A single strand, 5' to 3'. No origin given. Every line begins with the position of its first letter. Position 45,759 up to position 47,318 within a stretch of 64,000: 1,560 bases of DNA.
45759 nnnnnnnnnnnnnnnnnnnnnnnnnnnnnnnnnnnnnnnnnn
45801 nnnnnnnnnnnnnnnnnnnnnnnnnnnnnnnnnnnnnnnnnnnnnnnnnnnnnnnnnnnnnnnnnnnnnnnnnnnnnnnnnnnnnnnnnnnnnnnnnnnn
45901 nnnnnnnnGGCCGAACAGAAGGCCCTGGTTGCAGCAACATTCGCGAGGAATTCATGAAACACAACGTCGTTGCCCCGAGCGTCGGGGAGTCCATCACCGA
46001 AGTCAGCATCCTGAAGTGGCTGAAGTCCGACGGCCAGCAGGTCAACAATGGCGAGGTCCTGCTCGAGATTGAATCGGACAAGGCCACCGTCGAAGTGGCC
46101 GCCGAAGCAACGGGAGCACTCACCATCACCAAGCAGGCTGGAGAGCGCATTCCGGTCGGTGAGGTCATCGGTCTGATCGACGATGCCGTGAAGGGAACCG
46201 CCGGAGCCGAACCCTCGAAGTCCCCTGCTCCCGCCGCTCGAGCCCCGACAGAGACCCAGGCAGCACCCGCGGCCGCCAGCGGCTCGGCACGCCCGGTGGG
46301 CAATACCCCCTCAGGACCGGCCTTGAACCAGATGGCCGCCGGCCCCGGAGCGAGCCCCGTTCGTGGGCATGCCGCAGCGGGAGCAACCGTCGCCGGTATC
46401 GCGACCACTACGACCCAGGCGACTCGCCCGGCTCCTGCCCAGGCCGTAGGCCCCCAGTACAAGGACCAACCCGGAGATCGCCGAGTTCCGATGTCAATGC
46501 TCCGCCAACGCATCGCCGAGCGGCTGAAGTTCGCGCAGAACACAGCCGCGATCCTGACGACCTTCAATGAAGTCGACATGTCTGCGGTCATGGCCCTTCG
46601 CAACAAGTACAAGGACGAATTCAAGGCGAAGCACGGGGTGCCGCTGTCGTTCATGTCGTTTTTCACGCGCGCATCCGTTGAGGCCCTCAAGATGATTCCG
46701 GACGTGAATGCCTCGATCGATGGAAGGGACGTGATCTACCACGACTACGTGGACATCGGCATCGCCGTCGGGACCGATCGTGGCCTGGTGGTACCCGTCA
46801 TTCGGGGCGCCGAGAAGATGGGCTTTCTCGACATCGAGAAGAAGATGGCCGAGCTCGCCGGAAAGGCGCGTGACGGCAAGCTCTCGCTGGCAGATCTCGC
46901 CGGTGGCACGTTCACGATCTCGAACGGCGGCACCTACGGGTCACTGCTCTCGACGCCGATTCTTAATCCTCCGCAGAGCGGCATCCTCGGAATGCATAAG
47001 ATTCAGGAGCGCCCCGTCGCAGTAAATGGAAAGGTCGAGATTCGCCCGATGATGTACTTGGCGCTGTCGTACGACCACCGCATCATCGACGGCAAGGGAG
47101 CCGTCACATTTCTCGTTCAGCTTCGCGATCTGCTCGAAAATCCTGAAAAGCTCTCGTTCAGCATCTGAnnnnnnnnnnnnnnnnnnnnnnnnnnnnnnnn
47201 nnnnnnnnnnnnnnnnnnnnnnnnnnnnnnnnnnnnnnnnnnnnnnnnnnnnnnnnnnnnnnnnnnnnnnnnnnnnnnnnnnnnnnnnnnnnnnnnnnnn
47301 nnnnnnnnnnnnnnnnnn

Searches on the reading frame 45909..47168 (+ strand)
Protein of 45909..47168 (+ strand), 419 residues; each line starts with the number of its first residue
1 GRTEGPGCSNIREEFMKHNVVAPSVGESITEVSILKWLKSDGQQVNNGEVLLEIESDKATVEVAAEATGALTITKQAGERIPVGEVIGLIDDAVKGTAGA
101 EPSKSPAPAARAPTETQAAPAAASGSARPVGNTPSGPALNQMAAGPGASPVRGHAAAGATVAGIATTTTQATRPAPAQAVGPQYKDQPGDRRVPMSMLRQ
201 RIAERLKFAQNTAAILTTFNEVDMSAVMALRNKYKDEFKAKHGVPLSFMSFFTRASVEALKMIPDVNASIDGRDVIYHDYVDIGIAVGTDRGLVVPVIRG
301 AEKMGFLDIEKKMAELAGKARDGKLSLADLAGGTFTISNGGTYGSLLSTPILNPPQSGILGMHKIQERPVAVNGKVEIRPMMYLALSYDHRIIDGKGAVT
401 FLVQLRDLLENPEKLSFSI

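Call 56: search_protein_families(library=pfam, proteins=[window:45909-47168:+], max_evalue=0.00001)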
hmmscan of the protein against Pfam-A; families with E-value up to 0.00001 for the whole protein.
window:45909-47168:+ (419 aa): 2 families
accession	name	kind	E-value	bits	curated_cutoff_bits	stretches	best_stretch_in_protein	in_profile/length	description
PF00198.28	2-oxoacid_dh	-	2.2e-83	279.7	23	1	189-415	3-230/232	2-oxoacid dehydrogenases acyltransferase (catalytic domain)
PF00364.28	Biotin_lipoyl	-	4.9e-15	55.6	22.1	1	19-89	2-72/73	Biotin-requiring enzyme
